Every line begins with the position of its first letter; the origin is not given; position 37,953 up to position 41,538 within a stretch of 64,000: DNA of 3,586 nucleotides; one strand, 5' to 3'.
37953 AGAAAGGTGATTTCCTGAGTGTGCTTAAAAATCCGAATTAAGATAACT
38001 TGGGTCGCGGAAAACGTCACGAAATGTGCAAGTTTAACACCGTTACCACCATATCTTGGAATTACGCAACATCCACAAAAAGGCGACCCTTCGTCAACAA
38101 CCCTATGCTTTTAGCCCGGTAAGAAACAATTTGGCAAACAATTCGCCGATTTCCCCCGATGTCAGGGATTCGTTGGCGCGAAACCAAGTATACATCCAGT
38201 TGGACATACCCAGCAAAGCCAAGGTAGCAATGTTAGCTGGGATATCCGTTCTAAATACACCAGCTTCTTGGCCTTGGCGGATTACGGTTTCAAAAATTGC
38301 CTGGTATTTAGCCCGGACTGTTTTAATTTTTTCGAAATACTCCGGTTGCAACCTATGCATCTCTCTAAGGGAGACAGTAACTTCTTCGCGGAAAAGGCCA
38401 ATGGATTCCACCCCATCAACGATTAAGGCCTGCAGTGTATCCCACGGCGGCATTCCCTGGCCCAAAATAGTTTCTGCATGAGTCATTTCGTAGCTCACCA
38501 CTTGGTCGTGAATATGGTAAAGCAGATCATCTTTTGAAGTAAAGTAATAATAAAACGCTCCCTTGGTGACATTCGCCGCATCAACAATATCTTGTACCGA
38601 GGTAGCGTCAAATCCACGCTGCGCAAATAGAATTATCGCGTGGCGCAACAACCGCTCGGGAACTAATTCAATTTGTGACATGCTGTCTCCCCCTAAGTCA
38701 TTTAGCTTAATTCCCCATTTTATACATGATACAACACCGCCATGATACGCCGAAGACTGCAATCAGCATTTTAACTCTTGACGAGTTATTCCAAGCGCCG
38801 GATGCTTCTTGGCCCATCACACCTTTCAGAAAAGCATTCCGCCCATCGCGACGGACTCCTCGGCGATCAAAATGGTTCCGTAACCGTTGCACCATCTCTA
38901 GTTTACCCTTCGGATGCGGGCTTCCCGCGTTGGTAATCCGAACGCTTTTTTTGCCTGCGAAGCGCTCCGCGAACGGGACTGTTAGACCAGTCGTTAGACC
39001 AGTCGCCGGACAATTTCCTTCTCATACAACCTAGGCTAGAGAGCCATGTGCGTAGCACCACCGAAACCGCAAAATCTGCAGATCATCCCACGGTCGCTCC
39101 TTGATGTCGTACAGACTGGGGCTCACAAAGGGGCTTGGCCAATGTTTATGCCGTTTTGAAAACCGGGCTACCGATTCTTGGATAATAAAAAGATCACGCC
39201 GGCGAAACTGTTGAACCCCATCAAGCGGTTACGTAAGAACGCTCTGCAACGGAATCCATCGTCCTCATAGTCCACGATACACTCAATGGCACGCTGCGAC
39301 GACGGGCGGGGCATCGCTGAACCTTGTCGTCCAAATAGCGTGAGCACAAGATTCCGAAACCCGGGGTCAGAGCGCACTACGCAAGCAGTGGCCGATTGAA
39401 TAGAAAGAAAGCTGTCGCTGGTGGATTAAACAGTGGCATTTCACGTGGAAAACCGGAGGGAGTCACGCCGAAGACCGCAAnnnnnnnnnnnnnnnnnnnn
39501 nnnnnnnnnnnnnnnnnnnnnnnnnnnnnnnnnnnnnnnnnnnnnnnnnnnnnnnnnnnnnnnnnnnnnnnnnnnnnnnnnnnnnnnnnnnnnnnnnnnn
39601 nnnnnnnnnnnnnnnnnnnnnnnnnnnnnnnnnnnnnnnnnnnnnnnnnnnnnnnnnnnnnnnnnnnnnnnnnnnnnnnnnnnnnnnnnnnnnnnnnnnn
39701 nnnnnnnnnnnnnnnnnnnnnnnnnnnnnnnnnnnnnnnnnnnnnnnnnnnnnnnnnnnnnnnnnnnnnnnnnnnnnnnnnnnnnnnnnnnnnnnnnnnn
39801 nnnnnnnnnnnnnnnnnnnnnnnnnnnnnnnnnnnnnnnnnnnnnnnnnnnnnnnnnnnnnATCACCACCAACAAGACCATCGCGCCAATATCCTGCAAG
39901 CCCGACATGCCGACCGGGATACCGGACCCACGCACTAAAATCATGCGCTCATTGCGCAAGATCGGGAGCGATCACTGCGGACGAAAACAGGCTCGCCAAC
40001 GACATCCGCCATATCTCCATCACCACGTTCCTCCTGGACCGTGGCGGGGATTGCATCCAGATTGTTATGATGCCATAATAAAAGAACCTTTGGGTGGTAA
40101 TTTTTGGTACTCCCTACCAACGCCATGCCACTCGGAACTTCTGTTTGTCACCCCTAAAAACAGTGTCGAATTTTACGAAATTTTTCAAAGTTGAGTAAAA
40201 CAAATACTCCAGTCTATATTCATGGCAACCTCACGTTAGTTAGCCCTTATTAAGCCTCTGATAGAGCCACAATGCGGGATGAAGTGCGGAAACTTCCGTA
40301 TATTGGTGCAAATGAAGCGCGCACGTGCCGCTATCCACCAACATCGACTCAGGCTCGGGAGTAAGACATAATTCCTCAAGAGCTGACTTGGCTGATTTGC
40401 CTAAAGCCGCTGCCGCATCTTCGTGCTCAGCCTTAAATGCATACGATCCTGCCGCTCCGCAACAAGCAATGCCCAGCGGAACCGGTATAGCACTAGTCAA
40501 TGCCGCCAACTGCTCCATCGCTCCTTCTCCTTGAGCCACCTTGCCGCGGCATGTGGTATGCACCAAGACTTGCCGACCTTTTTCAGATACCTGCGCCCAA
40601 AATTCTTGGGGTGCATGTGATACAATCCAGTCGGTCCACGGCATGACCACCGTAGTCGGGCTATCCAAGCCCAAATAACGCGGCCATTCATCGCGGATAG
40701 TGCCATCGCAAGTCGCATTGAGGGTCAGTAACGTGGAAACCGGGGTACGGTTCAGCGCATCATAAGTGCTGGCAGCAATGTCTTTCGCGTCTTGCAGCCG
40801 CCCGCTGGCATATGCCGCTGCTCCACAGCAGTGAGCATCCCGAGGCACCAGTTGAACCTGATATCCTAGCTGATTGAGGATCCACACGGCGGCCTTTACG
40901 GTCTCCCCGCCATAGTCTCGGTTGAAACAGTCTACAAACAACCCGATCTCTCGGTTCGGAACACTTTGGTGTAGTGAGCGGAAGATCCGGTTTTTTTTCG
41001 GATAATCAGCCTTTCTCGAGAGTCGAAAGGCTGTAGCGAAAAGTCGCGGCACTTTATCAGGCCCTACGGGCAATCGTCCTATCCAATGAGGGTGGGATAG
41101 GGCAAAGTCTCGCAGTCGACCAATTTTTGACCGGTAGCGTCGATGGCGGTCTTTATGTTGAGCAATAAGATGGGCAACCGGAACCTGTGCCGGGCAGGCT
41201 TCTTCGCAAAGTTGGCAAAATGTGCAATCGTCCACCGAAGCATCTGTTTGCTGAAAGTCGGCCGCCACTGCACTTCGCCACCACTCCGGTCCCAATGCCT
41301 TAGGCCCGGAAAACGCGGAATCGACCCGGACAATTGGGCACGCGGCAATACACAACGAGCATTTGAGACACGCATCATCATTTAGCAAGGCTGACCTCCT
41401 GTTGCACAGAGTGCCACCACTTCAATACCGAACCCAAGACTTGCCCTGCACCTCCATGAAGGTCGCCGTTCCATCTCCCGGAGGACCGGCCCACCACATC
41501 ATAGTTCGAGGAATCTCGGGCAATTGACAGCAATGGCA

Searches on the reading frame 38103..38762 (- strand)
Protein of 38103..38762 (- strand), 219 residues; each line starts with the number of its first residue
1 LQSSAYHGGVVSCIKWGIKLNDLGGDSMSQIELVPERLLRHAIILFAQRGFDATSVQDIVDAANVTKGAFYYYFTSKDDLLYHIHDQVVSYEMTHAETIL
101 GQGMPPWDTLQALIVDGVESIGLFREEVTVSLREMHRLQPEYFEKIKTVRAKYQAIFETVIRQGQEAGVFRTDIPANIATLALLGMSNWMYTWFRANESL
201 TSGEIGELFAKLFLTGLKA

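Call 8: search_protein_families(library=pfam, proteins=[window:38103-38762:-])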
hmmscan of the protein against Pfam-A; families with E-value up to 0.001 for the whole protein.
window:38103-38762:- (219 aa): 2 families
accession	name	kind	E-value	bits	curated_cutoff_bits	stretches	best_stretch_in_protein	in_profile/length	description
PF17932.6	TetR_C_24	-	2.3e-26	92.7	26.4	1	105-217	3-114/114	Tetracyclin repressor-like, C-terminal domain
PF00440.29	TetR_N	-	7.8e-18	64.4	24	1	38-81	1-44/47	Bacterial regulatory proteins, tetR family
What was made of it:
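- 38103..38762 (-): TetR-family regulator, candidate repressor for both operators. TetR_N and TetR_C_24 domains (call 8).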

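Call 92: search_protein_families(library=ncbifam, proteins=[window:38103-38762:-], max_evalue=0.01)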
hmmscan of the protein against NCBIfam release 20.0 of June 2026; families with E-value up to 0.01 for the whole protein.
window:38103-38762:- (219 aa): 23 families
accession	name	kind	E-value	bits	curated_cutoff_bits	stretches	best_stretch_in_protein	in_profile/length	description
NF053878.1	FATransRegFadRBac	equivalog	3.7e-16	59.5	200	1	37-218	7-189/190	fatty acid metabolism transcriptional regulator FadR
NF041196.1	ScbR_bind_reg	equivalog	5.1e-15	56.1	150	1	37-180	10-151/191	ScbR family autoregulator-binding transcription factor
NF051457.1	acryl_TF_AcuR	equivalog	1.5e-13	50.5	247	1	36-217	20-203/204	acrylate utilization transcriptional regulator AcuR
NF007430.0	PRK09975.1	equivalog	2.2e-12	46.6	274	1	37-92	15-71/220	acrEF/envCD operon transcriptional regulator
NF051852.1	efflux_TF_MtrR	exception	3.7e-12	46.5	280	1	36-179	13-158/205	multidrug efflux system transcriptional repressor MtrR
NF050111.1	TransRegSACE7040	equivalog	4.2e-12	46.4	250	1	36-188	4-153/186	SACE_7040 family transcriptional regulator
TIGR03968.1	mycofact_TetR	equivalog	6.4e-11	42.2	224.9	1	37-96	13-71/190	mycofactocin system transcriptional regulator MftR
NF037937.1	septum_RefZ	equivalog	1.2e-10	41.6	180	1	36-96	2-62/195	forespore capture DNA-binding protein RefZ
NF007949.0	PRK10668.1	equivalog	1.6e-10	40.9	271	1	36-88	14-66/216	multidrug efflux transporter transcriptional repressor AcrR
TIGR03613.1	RutR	equivalog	8.9e-09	35.5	368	1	38-115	13-89/202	pyrimidine utilization regulatory protein R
NF000040.3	Tn10_TetC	equivalog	5.3e-08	33.3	425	1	38-89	18-69/197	tetracyline resistance-associated transcriptional repressor TetC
TIGR02366.1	DHAK_reg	equivalog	2.2e-07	31.1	129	1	45-95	15-65/176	dihydroxyacetone kinase transcriptional activator DhaS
NF058643.1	TranRegCurRPseudo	equivalog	1.5e-06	28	300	1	38-79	12-53/193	TetR family transcriptional repressor CurR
NF053516.1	TranRepPrsAVib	equivalog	5.3e-06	26.4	300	1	35-96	8-69/208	TetR family transcriptional repressor PsrA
NF011584.0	PRK15008.1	equivalog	5.7e-06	26.3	230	1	37-89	22-74/212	HTH-type transcriptional regulator RutR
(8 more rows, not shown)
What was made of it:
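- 38103..38762 (-): The weak best NCBIfam hit is the Bacillus FadR type (call 92).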

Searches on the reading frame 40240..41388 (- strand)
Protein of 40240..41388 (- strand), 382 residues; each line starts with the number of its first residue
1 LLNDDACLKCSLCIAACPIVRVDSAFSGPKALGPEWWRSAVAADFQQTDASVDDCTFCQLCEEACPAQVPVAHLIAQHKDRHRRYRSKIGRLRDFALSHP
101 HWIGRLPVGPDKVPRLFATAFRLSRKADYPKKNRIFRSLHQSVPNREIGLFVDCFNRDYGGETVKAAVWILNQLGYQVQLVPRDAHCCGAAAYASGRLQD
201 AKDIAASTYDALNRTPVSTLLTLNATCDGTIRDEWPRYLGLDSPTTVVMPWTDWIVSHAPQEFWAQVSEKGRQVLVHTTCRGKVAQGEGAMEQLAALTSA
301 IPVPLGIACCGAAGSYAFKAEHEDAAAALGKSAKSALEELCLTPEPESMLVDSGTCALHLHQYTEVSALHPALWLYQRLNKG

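Call 42: search_protein_families(library=pfam, proteins=[window:40240-41388:-], max_evalue=0.00001)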
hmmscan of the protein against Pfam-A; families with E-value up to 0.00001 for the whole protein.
window:40240-41388:- (382 aa): 5 families
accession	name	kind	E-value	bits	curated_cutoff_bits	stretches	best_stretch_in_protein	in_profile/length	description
PF02754.22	CCG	-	3.1e-13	50.1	20.6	1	150-232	3-85/85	Cysteine-rich domain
PF13183.11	Fer4_8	-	8.1e-10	39.5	27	1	5-69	3-68/68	4Fe-4S dicluster domain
PF13534.11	Fer4_17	-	4.5e-07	30.7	22.2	1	6-69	1-60/61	4Fe-4S dicluster domain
PF12838.12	Fer4_7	-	1.6e-06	28.9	27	1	7-68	2-51/52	4Fe-4S dicluster domain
PF00037.32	Fer4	-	4.5e-06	26.7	21.1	0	53-68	6-21/24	4Fe-4S binding domain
